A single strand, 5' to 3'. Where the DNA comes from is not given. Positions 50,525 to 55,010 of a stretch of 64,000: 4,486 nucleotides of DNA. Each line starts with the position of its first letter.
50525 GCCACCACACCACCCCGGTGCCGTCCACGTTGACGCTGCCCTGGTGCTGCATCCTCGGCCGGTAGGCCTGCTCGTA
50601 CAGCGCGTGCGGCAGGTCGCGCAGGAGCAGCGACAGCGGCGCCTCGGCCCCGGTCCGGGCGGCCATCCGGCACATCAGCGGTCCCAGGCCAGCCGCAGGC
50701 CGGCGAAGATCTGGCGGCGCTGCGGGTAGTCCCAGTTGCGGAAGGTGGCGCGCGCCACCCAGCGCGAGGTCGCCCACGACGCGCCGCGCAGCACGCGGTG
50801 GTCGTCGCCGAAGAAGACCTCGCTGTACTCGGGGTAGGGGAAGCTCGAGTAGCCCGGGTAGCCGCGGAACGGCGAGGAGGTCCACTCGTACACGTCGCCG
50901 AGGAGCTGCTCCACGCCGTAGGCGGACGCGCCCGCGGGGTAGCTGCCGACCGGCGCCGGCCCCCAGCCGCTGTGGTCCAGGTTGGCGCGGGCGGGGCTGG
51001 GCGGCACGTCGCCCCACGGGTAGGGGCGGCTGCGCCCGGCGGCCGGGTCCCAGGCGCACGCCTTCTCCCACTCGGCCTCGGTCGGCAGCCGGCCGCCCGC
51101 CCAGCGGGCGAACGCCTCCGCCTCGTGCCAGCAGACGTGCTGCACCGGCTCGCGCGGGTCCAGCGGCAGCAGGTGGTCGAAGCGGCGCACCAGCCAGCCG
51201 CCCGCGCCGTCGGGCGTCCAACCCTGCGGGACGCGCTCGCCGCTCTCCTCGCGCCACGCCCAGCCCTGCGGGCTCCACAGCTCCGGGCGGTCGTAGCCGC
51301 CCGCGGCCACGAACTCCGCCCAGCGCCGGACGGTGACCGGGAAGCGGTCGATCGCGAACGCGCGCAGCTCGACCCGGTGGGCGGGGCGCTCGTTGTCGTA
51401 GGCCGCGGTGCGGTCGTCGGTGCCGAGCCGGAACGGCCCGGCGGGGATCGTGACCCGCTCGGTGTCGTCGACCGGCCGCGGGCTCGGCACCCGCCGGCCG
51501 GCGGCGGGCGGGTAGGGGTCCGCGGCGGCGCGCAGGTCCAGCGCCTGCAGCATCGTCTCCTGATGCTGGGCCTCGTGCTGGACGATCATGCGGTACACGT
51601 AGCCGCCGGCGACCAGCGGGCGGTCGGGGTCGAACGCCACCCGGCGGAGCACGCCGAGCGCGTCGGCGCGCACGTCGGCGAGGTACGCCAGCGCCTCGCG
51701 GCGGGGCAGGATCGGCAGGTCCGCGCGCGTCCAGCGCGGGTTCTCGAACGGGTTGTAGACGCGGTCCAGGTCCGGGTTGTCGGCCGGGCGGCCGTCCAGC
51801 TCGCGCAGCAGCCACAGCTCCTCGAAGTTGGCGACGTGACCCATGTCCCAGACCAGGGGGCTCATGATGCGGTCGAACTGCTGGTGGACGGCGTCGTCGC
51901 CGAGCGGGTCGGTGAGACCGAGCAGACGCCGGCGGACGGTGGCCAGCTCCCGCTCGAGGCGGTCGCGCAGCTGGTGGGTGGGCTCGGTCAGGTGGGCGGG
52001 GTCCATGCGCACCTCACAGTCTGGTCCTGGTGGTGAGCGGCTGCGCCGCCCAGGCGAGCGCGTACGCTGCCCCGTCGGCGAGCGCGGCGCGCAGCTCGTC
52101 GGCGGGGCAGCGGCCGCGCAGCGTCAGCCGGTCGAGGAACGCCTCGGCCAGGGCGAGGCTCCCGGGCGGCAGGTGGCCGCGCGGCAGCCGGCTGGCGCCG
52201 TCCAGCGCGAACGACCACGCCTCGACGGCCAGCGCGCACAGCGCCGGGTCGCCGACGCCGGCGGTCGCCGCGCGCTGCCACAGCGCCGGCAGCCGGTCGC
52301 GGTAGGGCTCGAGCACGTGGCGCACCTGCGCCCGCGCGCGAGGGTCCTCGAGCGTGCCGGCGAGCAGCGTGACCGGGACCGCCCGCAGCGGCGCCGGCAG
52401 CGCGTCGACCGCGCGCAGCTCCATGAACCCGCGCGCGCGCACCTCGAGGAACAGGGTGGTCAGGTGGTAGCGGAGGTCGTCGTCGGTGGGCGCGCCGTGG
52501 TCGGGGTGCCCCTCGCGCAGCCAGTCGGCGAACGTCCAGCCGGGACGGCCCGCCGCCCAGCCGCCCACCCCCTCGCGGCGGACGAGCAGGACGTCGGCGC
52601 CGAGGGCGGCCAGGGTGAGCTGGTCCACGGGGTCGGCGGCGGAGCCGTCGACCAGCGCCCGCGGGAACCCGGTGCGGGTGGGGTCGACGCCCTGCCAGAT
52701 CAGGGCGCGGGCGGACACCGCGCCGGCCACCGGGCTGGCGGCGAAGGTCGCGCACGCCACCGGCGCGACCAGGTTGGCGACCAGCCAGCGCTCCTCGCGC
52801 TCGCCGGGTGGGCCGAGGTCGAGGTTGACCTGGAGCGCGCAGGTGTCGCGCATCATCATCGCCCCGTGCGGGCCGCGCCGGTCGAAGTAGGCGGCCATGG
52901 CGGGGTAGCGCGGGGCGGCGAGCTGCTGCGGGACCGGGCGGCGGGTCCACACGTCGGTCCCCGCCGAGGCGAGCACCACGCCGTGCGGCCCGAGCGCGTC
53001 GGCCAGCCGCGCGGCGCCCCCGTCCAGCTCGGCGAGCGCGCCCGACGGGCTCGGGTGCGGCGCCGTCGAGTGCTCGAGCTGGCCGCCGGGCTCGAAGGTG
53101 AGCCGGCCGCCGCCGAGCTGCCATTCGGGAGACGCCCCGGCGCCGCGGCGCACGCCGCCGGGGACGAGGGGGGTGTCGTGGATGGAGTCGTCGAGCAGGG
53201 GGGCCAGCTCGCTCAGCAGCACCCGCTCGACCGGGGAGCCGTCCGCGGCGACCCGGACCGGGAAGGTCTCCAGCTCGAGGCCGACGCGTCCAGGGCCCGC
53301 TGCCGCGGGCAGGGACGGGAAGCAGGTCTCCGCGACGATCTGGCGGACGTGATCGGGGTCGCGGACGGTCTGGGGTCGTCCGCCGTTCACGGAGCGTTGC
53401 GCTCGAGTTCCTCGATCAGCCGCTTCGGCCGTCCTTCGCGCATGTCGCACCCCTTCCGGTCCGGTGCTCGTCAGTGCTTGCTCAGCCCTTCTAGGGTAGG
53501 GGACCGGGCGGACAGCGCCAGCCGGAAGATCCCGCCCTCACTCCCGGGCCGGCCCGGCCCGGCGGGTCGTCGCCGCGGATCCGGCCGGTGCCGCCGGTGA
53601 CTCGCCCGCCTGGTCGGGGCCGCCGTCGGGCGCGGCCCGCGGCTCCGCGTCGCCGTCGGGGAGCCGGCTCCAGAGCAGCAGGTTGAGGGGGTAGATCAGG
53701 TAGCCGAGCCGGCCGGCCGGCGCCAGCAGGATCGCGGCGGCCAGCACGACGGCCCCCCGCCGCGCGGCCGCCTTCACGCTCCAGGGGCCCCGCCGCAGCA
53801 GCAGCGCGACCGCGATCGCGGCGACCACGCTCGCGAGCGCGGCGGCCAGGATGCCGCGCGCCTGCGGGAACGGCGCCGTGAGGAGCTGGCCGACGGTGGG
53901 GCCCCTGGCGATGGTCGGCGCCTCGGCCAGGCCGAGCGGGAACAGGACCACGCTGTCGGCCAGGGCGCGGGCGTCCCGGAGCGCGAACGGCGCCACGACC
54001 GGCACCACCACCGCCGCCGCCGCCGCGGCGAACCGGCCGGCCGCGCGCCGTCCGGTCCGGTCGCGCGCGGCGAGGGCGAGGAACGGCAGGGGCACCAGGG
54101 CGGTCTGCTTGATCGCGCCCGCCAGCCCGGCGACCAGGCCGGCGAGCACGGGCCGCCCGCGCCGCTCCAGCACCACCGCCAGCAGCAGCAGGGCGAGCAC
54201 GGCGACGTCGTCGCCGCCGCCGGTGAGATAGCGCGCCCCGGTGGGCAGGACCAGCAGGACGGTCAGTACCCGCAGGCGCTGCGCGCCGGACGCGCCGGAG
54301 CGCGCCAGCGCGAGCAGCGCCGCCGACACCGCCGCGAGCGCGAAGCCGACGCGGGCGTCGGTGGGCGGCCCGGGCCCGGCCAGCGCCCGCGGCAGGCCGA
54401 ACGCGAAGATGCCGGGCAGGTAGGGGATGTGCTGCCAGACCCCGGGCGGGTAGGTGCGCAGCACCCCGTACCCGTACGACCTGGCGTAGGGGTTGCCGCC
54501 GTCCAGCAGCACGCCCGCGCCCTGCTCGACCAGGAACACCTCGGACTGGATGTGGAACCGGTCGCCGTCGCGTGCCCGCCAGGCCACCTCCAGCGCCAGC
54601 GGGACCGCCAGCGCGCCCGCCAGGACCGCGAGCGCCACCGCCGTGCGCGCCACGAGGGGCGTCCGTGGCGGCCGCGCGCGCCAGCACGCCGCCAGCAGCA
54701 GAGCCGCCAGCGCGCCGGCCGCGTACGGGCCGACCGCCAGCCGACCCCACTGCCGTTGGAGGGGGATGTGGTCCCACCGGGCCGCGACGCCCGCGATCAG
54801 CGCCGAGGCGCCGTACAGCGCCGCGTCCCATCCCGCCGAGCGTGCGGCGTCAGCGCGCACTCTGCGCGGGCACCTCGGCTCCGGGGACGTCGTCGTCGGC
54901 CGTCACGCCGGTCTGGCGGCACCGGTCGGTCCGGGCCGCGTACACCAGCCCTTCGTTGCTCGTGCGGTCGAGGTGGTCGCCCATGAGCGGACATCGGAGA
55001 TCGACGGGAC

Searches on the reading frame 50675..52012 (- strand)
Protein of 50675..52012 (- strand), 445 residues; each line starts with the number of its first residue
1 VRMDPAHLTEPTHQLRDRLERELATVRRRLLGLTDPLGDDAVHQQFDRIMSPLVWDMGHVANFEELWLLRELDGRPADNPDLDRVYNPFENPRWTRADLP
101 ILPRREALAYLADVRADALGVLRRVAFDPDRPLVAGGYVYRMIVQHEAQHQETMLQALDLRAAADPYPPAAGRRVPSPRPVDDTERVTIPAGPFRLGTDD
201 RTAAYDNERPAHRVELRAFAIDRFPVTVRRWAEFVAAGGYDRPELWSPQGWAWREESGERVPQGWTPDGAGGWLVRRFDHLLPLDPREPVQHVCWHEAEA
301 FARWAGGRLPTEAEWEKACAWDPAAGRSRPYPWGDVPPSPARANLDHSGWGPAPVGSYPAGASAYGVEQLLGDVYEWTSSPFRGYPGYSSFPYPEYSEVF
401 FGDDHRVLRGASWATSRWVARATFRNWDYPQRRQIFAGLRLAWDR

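Call 51: search_protein_families(library=pfam, proteins=[window:50675-52012:-])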
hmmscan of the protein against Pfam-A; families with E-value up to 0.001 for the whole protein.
window:50675-52012:- (445 aa): 2 families
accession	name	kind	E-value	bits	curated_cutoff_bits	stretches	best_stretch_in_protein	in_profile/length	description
PF03781.23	FGE-sulfatase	-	1.8e-61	208.4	23.3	1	184-443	3-255/255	Sulfatase-modifying factor enzyme 1-like domain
PF12867.12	DinB_2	-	2.3e-17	64.1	24.8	1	23-154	2-128/128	DinB superfamily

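Call 55: find_homologous_proteins(query=window:50675-52012:-, max_evalue=1e-100)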
Query window:50675-52012:- (445 aa): 6360 proteins with E <= 1e-100 among 8000 candidates; the best 120 are listed.
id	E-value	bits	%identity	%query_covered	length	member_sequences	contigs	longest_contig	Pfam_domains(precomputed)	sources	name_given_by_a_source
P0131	0.0e+0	1039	100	100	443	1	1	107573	PF12867.13,PF03781.23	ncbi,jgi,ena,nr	ncbi:MAG TPA: ergothioneine biosynthesis protein EgtB [Actinomycetes bacterium]|nr:ergothioneine bio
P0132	2.6e-259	879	85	99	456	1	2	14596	PF12867.13,PF03781.23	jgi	jgi:iron(II)-dependent oxidoreductase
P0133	7.7e-254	861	83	99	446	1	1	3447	PF12867.13,PF03781.23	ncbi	-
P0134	5.2e-252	855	83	98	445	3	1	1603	PF12867.13,PF03781.23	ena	-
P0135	2.3e-245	833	84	99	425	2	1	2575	PF12867.13,PF03781.23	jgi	jgi:gamma-glutamyl hercynylcysteine S-oxide synthase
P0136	7.6e-240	815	81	98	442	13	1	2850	PF12867.13,PF03781.23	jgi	jgi:gamma-glutamyl hercynylcysteine S-oxide synthase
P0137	9.7e-238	808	80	97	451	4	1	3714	PF12867.13,PF03781.23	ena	-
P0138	3.6e-237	806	80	99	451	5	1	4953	PF12867.13,PF03781.23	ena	-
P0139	2.0e-230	784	78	99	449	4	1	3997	PF12867.13,PF03781.23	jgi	jgi:gamma-glutamyl hercynylcysteine S-oxide synthase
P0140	2.9e-230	783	78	98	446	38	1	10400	PF12867.13,PF03781.23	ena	-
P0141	1.3e-225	768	76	99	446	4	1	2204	PF12867.13,PF03781.23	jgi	-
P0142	2.6e-224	764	77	95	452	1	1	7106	PF12867.13,PF03781.23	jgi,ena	jgi:iron(II)-dependent oxidoreductase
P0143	1.9e-223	761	77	98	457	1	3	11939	PF12867.13,PF03781.23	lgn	-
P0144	1.5e-222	758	76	97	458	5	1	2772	PF12867.13,PF03781.23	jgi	-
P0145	2.3e-222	757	76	98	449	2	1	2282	PF12867.13,PF03781.23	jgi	-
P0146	8.9e-220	749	75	97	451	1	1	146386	PF12867.13,PF03781.23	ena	-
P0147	2.3e-219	747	77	97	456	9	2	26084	PF12867.13,PF03781.23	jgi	jgi:iron(II)-dependent oxidoreductase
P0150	1.3e-217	742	74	97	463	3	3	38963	PF12867.13,PF03781.23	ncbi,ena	-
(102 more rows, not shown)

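Call 56: find_encoding_contigs(protein=P0132, flank=10000, max_places=4)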
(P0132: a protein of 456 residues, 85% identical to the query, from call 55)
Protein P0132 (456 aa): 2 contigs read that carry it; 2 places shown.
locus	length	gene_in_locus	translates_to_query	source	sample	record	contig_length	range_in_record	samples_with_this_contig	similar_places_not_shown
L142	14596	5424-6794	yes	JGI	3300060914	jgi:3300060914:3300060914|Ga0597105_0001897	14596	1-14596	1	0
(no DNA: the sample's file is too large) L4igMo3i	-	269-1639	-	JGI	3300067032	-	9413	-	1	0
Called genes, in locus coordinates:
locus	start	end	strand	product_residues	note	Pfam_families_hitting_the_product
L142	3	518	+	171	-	?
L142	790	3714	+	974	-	PF07202:Tcp10_C (faint), PF20606:DUF6799 (faint)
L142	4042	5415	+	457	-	PF04107:GCS2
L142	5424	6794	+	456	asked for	PF12867:DinB_2, PF03781:FGE-sulfatase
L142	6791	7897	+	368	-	PF10017:Methyltransf_33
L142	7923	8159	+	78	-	PF10041:DUF2277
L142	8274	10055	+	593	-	PF00069:Pkinase, PF07714:PK_Tyr_Ser-Thr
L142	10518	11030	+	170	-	PF13238:AAA_18 (weak), PF13671:AAA_33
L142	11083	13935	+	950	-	PF13191:AAA_16, PF05729:NACHT (faint), PF00196:GerE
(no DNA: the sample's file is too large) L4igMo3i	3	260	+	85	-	?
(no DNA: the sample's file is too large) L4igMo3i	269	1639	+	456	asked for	PF12867:DinB_2, PF03781:FGE-sulfatase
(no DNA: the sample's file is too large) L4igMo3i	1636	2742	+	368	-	PF10017:Methyltransf_33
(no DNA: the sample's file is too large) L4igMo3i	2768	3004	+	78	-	PF10041:DUF2277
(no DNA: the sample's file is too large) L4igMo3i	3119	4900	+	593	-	PF00069:Pkinase, PF07714:PK_Tyr_Ser-Thr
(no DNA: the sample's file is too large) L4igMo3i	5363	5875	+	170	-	PF13238:AAA_18 (weak), PF13671:AAA_33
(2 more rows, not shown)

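Call 57: find_encoding_contigs(protein=P0147, flank=10000, max_places=4)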
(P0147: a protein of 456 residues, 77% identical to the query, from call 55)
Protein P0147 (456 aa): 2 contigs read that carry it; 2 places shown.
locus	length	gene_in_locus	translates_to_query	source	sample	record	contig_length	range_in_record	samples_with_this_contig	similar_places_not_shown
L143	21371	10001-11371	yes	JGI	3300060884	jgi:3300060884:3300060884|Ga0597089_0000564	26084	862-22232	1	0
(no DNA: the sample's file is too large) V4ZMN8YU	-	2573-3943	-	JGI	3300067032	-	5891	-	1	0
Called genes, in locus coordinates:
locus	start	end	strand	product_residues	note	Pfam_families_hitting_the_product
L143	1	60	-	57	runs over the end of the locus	-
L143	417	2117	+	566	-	PF00496:SBP_bac_5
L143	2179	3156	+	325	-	PF19300:BPD_transp_1_N, PF00528:BPD_transp_1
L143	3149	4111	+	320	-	PF12911:OppC_N, PF00528:BPD_transp_1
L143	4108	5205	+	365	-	PF00005:ABC_tran, PF08352:oligo_HPY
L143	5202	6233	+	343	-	PF00005:ABC_tran, PF08352:oligo_HPY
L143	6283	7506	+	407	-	PF07690:MFS_1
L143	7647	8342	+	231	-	PF09250:Prim-Pol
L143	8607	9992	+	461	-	PF04107:GCS2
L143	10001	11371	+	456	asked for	PF12867:DinB_2, PF03781:FGE-sulfatase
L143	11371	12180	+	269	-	PF13522:GATase_6 (weak)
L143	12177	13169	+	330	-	PF10017:Methyltransf_33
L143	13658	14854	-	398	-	PF01266:DAO, PF07992:Pyr_redox_2 (faint), PF13450:NAD_binding_8 (faint)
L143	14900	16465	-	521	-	PF01565:FAD_binding_4, PF02913:FAD-oxidase_C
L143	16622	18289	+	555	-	PF02776:TPP_enzyme_N, PF00205:TPP_enzyme_M, PF02775:TPP_enzyme_C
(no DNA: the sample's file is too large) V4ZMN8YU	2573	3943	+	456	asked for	PF12867:DinB_2, PF03781:FGE-sulfatase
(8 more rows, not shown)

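Call 58: find_encoding_contigs(protein=P0146, flank=10000, max_places=4)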
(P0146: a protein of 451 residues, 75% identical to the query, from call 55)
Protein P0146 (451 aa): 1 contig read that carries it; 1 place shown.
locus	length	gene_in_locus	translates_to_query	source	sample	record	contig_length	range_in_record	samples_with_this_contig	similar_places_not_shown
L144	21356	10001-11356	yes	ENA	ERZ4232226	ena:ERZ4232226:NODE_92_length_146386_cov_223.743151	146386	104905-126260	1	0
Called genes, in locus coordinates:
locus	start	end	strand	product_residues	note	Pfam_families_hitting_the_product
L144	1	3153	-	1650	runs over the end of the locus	PF07732:Cu-oxidase_3 (faint)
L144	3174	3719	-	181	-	-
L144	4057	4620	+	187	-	PF00440:TetR_N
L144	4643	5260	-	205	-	PF22234:Rv2466c-like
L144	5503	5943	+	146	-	PF07332:Phage_holin_3_6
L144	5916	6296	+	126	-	-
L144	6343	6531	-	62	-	-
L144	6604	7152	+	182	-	PF07336:ABATE, PF11706:zf-CGNR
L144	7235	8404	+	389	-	PF00155:Aminotran_1_2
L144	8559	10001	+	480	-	PF04107:GCS2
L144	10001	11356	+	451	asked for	PF12867:DinB_2, PF03781:FGE-sulfatase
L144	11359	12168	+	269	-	-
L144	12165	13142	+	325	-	PF10017:Methyltransf_33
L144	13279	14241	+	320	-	PF00432:Prenyltrans (faint), PF13249:SQHop_cyclase_N (faint)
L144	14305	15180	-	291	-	PF04199:Cyclase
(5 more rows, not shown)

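Call 59: find_encoding_contigs(protein=P0150, flank=10000, max_places=4)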
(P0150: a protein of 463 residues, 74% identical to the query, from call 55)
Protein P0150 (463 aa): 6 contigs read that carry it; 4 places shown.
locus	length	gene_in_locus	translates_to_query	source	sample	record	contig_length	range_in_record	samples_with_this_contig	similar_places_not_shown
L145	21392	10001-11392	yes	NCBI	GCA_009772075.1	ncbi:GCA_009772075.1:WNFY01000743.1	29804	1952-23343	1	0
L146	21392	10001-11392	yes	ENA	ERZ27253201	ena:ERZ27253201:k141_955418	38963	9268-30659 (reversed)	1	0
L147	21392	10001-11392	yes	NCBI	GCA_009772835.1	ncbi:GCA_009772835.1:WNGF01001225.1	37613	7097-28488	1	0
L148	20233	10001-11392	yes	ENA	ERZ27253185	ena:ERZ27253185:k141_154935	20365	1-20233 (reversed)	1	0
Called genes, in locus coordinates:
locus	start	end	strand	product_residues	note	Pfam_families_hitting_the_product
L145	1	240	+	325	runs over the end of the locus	PF19300:BPD_transp_1_N, PF00528:BPD_transp_1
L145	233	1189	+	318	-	PF12911:OppC_N, PF00528:BPD_transp_1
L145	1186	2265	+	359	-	PF00005:ABC_tran, PF08352:oligo_HPY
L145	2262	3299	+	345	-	PF00005:ABC_tran, PF08352:oligo_HPY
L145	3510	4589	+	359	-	PF20703:nSTAND1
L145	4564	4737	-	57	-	-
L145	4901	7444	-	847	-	PF12704:MacB_PCD, PF02687:FtsX, PF12704:MacB_PCD, PF02687:FtsX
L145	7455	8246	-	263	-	PF00005:ABC_tran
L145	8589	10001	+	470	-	PF04107:GCS2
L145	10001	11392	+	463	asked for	PF12867:DinB_2, PF03781:FGE-sulfatase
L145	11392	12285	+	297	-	-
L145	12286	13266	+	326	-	PF10017:Methyltransf_33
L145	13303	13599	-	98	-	-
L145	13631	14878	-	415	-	PF01047:MarR (weak), PF00480:ROK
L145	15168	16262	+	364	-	PF00723:Glyco_hydro_15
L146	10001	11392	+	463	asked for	PF12867:DinB_2, PF03781:FGE-sulfatase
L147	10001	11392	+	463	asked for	PF12867:DinB_2, PF03781:FGE-sulfatase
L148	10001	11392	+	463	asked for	PF12867:DinB_2, PF03781:FGE-sulfatase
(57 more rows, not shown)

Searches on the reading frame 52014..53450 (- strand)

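Call 51: search_protein_families(library=pfam, proteins=[window:52014-53450:-])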
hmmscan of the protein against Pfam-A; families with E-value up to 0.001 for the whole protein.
window:52014-53450:- (478 aa): 1 family
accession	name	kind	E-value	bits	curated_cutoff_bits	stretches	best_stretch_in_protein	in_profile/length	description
PF04107.18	GCS2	-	2.7e-26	93.1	21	1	114-363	36-270/291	Glutamate-cysteine ligase family 2(GCS2)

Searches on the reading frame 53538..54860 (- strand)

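Call 51: search_protein_families(library=pfam, proteins=[window:53538-54860:-])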
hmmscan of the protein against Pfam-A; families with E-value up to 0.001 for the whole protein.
window:53538-54860:- (440 aa): 1 family
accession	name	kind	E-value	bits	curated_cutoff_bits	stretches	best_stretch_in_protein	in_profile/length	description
PF09594.16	GT87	-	1e-08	35.7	25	1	149-380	5-236/237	Glycosyltransferase family 87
